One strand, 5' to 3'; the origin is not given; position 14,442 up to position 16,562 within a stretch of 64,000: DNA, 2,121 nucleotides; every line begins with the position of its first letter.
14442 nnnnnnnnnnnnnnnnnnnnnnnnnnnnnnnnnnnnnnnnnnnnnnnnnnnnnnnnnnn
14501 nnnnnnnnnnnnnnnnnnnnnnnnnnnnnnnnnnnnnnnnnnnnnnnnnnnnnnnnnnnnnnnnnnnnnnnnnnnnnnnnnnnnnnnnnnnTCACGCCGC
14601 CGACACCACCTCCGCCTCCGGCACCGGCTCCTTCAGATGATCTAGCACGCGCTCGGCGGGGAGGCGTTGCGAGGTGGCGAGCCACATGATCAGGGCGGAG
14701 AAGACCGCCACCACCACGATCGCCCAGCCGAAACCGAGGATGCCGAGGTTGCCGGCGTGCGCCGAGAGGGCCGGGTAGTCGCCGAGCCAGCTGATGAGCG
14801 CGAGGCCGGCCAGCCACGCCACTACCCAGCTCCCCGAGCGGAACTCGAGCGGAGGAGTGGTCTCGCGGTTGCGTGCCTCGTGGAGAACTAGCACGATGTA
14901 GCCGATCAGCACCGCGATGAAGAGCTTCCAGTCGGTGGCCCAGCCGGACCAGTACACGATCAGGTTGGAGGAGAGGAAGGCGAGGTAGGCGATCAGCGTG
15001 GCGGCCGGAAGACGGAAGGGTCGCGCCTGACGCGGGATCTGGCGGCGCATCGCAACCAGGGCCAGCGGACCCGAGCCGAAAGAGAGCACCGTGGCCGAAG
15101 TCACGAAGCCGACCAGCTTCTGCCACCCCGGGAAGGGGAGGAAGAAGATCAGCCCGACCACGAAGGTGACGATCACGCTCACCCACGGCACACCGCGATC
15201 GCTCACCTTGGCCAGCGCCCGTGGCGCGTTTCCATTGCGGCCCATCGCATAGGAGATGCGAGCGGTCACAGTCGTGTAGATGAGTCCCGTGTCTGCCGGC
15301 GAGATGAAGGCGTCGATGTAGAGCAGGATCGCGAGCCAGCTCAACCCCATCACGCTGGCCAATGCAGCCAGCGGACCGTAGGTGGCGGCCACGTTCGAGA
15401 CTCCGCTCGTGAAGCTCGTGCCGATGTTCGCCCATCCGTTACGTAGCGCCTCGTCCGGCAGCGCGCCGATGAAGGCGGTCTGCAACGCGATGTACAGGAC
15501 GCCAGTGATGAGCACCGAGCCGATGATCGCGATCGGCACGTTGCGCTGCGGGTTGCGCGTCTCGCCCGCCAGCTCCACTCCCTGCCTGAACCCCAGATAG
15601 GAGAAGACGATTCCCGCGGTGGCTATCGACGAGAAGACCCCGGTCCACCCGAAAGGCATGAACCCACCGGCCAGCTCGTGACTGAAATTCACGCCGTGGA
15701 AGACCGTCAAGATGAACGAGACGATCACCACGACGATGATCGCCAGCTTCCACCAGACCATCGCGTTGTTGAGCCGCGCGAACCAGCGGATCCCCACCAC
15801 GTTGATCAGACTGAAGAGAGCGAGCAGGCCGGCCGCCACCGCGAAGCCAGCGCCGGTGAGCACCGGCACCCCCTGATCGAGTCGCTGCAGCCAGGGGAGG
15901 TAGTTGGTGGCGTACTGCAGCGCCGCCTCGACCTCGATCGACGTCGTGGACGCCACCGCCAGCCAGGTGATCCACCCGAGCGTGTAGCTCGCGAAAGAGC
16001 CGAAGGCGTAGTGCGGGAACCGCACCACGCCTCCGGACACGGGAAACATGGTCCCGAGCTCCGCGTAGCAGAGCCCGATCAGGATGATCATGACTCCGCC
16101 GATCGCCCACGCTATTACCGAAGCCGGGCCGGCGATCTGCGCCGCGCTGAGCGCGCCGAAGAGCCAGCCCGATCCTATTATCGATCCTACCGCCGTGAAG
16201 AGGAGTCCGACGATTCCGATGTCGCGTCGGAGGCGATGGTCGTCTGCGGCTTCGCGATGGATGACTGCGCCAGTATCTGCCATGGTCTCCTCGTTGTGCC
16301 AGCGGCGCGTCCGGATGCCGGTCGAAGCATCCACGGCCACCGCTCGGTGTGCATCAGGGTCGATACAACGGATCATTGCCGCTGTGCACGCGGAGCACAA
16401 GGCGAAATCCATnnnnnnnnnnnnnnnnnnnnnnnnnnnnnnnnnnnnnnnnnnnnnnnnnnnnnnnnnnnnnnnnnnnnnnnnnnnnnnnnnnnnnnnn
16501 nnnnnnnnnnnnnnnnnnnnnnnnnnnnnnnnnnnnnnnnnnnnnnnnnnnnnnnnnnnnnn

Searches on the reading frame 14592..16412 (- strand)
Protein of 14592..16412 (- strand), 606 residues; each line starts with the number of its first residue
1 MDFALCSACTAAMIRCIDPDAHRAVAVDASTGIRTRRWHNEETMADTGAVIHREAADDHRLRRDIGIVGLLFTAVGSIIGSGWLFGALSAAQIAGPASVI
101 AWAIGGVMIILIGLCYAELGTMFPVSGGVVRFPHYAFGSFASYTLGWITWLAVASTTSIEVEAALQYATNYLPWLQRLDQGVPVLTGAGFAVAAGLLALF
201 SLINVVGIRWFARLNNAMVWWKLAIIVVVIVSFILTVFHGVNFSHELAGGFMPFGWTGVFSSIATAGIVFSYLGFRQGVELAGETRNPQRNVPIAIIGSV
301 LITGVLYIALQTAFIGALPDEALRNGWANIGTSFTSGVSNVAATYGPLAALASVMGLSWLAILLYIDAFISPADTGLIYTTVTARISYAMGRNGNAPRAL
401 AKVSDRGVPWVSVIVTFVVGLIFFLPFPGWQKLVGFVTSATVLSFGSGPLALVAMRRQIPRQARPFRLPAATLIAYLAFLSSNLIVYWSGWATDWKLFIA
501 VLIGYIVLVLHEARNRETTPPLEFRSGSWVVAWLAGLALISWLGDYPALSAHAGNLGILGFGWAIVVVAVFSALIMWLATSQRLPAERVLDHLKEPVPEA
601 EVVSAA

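Call 11: find_encoding_contigs(protein=window:14592-16412:-, flank=10000, max_places=6)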
Protein window:14592-16412:- (606 aa): no gene with exactly this product is on record in the collection.

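Call 12: search_protein_families(library=pfam, proteins=[window:14592-16412:-])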
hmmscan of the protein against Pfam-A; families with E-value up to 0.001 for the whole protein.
window:14592-16412:- (606 aa): 2 families
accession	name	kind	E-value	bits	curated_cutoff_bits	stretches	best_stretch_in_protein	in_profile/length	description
PF13520.12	AA_permease_2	-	1.6e-47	162.8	27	1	66-506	2-425/427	Amino acid permease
PF00324.27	AA_permease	-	1.2e-39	136.8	24.6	1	70-492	2-423/470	Amino acid permease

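Call 35: find_homologous_proteins(query=window:14592-16412:-, max_evalue=1e-50)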
Query window:14592-16412:- (606 aa): 6434 proteins with E <= 1e-50 among 8000 candidates; the best 120 are listed.
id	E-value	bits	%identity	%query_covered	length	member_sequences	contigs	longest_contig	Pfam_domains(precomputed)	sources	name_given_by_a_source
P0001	0.0e+0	1253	96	98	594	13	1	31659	PF13520.13,PF00324.28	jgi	jgi:amino acid transporter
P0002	0.0e+0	1170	95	93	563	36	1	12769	PF13520.13,PF00324.28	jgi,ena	jgi:amino acid transporter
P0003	0.0e+0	1150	93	93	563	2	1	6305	PF13520.13,PF00324.28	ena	-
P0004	0.0e+0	1127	91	93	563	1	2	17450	PF13520.13,PF00324.28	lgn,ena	-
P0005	0.0e+0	1091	87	92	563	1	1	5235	PF13520.13,PF00324.28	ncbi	-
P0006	0.0e+0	1064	87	91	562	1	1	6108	PF13520.13,PF00324.28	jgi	jgi:amino acid transporter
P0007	0.0e+0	1063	87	91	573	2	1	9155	PF13520.13,PF00324.28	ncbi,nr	ncbi:MAG TPA: APC family permease [Gemmatimonadaceae bacterium]|nr:APC family permease [Gemmatimonad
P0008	0.0e+0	1059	84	92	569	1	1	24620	PF13520.13,PF00324.28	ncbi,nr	ncbi:MAG TPA: APC family permease [Gemmatimonadaceae bacterium]|nr:APC family permease [Gemmatimonad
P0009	0.0e+0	1054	85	92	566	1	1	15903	PF13520.13,PF00324.28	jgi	jgi:amino acid transporter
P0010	0.0e+0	1040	84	92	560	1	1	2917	PF13520.13,PF00324.28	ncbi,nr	ncbi:MAG TPA: APC family permease [Longimicrobiaceae bacterium]|nr:APC family permease [Longimicrobi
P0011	0.0e+0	1032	85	90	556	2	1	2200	PF13520.13,PF00324.28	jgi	-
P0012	0.0e+0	1026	81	93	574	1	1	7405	PF13520.13,PF00324.28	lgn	-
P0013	0.0e+0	1024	82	93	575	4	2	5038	PF13520.13,PF00324.28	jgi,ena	-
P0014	0.0e+0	1022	82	92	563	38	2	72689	PF13520.13,PF00324.28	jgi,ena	-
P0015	0.0e+0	1013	83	92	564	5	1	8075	PF13520.13,PF00324.28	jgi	jgi:amino acid transporter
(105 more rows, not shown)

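Call 36: find_encoding_contigs(protein=P0001, flank=10000, max_places=2)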
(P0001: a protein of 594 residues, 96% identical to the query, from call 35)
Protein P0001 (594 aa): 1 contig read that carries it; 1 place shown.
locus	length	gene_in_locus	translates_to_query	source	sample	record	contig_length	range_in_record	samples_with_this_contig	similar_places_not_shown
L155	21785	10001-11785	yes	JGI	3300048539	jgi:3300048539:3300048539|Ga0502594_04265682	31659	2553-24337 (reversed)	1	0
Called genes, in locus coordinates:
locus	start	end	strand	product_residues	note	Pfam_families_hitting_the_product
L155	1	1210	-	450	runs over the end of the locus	PF05139:Erythro_esteras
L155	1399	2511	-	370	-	PF04371:PAD_porph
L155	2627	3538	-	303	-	PF00795:CN_hydrolase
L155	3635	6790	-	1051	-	PF00873:ACR_tran, PF03176:MMPL (weak)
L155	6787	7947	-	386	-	PF25917:BSH_RND (faint), PF25919:BSH_CusB (faint), PF25973:BSH_CzcB, PF25954:Beta-barrel_RND_2, PF25967:RND-MFP_C, PF25975:CzcB_C (weak), PF25989:YknX_C (weak)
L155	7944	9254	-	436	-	PF02321:OEP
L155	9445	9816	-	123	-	-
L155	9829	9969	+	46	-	-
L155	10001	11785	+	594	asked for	PF13520:AA_permease_2, PF00324:AA_permease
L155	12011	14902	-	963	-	PF26549:Tricorn_N (faint), PF07676:PD40 (weak), PF26550:Tricorn_2nd (weak), PF01019:G_glu_transpept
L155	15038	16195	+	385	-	PF00266:Aminotran_5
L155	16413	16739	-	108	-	PF00578:AhpC-TSA, PF08534:Redoxin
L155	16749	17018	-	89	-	PF00578:AhpC-TSA (weak)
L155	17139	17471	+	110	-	-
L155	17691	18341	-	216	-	-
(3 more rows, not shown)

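Call 37: find_encoding_contigs(protein=P0002, flank=6000, max_places=2)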
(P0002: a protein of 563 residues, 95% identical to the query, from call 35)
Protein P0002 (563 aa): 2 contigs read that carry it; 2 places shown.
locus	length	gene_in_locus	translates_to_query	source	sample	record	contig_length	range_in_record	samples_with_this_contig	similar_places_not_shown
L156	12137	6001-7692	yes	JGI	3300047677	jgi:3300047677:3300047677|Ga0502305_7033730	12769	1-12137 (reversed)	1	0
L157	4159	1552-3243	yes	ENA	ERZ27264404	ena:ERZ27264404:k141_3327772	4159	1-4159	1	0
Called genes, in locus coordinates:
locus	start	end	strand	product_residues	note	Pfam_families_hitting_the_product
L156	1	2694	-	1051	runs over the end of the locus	PF00873:ACR_tran, PF03176:MMPL (weak)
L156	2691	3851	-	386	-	PF25919:BSH_CusB (faint), PF25917:BSH_RND (faint), PF25973:BSH_CzcB, PF25954:Beta-barrel_RND_2, PF25967:RND-MFP_C, PF25975:CzcB_C (weak), PF25989:YknX_C (weak)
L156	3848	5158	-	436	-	PF02321:OEP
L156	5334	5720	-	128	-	-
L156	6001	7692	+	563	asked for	PF00324:AA_permease, PF13520:AA_permease_2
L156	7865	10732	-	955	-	PF26549:Tricorn_N (weak), PF07676:PD40, PF26549:Tricorn_N (weak), PF26550:Tricorn_2nd (weak), PF14684:Tricorn_C1 (faint), PF01019:G_glu_transpept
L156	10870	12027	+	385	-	PF00266:Aminotran_5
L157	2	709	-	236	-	?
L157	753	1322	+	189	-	-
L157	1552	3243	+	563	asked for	PF00324:AA_permease, PF13520:AA_permease_2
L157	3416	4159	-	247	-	?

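Call 38: find_encoding_contigs(protein=P0004, flank=6000, max_places=2)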
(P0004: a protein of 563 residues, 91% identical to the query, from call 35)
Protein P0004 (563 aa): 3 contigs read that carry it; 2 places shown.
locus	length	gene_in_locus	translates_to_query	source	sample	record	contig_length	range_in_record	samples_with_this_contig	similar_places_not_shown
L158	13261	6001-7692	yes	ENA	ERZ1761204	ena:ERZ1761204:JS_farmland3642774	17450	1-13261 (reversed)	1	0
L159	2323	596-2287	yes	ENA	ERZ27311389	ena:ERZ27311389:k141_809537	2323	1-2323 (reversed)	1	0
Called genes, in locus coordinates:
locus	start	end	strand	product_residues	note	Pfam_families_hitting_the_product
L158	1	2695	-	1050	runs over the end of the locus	PF00873:ACR_tran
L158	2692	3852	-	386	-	PF25919:BSH_CusB (faint), PF25917:BSH_RND (faint), PF25973:BSH_CzcB, PF25954:Beta-barrel_RND_2, PF25967:RND-MFP_C, PF25975:CzcB_C (faint)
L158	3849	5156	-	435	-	PF02321:OEP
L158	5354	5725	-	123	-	-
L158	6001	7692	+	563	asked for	PF00324:AA_permease, PF13520:AA_permease_2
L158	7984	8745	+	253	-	PF07722:Peptidase_C26, PF00117:GATase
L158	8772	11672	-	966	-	PF07676:PD40, PF26549:Tricorn_N (weak), PF26550:Tricorn_2nd (weak), PF14684:Tricorn_C1 (weak), PF01019:G_glu_transpept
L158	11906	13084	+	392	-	PF00266:Aminotran_5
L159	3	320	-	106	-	?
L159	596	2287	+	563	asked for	PF00324:AA_permease, PF13520:AA_permease_2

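Call 58: find_encoding_contigs(protein=P0008, flank=5000, max_places=1)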
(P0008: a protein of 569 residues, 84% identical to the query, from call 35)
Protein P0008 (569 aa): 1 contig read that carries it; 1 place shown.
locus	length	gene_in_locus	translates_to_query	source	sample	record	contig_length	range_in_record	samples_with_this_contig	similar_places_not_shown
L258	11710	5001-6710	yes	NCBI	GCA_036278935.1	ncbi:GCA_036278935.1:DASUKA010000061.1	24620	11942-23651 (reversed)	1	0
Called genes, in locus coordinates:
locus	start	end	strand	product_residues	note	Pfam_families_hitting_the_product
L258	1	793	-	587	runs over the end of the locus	PF12704:MacB_PCD, PF02687:FtsX, PF12704:MacB_PCD (weak)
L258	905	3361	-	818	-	PF12704:MacB_PCD, PF02687:FtsX, PF12704:MacB_PCD, PF02687:FtsX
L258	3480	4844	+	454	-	PF00246:Peptidase_M14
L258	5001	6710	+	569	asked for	PF00324:AA_permease, PF13520:AA_permease_2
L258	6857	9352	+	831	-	PF12704:MacB_PCD, PF02687:FtsX, PF12704:MacB_PCD, PF02687:FtsX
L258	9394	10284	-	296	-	PF01149:Fapy_DNA_glyco, PF06831:H2TH, PF06827:zf-FPG_IleRS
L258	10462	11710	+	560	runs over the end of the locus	PF01494:FAD_binding_3, PF21274:Rng_hyd_C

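Call 59: find_encoding_contigs(protein=P0014, flank=5000, max_places=1)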
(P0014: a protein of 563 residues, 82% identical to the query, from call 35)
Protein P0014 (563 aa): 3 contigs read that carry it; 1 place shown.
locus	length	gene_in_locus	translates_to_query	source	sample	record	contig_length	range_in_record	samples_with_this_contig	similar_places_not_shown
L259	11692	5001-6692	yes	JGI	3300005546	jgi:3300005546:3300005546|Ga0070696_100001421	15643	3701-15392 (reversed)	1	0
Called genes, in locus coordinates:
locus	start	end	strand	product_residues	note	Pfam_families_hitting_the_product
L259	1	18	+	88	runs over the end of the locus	?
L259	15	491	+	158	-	PF01967:MoaC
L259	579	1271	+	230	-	PF01464:SLT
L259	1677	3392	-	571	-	PF01464:SLT, PF01476:LysM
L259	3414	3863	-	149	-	-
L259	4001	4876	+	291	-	PF00144:Beta-lactamase (faint), PF13354:Beta-lactamase2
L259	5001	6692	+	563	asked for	PF00324:AA_permease, PF13520:AA_permease_2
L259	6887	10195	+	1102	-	PF02012:BNR (faint), PF15902:Sortilin-Vps10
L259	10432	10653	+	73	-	-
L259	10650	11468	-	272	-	PF00005:ABC_tran, PF02463:SMC_N (faint), PF13304:AAA_21 (faint)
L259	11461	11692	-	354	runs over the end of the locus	PF01032:FecCD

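Call 60: find_encoding_contigs(protein=P0009, flank=5000, max_places=1)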
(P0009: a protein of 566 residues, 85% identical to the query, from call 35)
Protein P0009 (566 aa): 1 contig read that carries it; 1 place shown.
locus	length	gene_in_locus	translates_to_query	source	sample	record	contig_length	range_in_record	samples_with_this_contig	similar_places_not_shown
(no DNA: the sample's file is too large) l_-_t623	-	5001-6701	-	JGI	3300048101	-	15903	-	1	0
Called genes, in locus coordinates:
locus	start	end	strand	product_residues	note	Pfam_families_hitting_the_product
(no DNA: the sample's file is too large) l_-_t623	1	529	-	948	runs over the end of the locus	PF16078:2-oxogl_dehyd_N, PF00676:E1_dh, PF02779:Transket_pyr, PF16870:OxoGdeHyase_C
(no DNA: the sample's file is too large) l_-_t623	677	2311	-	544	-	PF13185:GAF_2, PF01590:GAF (weak), PF00512:HisKA, PF02518:HATPase_c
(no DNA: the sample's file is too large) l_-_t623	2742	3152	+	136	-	PF07963:N_methyl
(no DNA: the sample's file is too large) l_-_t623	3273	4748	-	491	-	PF00089:Trypsin, PF13365:Trypsin_2, PF00595:PDZ, PF13180:PDZ_2, PF17820:PDZ_6, PF00595:PDZ (weak), PF13180:PDZ_2 (weak), PF17820:PDZ_6, +3 more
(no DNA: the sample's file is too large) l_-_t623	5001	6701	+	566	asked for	PF00324:AA_permease, PF13520:AA_permease_2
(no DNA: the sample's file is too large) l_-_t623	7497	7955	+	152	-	PF00176:SNF2-rel_dom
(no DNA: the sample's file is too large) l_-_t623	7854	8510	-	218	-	PF01609:DDE_Tnp_1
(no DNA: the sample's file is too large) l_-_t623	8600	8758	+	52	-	-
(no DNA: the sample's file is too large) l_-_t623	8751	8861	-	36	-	-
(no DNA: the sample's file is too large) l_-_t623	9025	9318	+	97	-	-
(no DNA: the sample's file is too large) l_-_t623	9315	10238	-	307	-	?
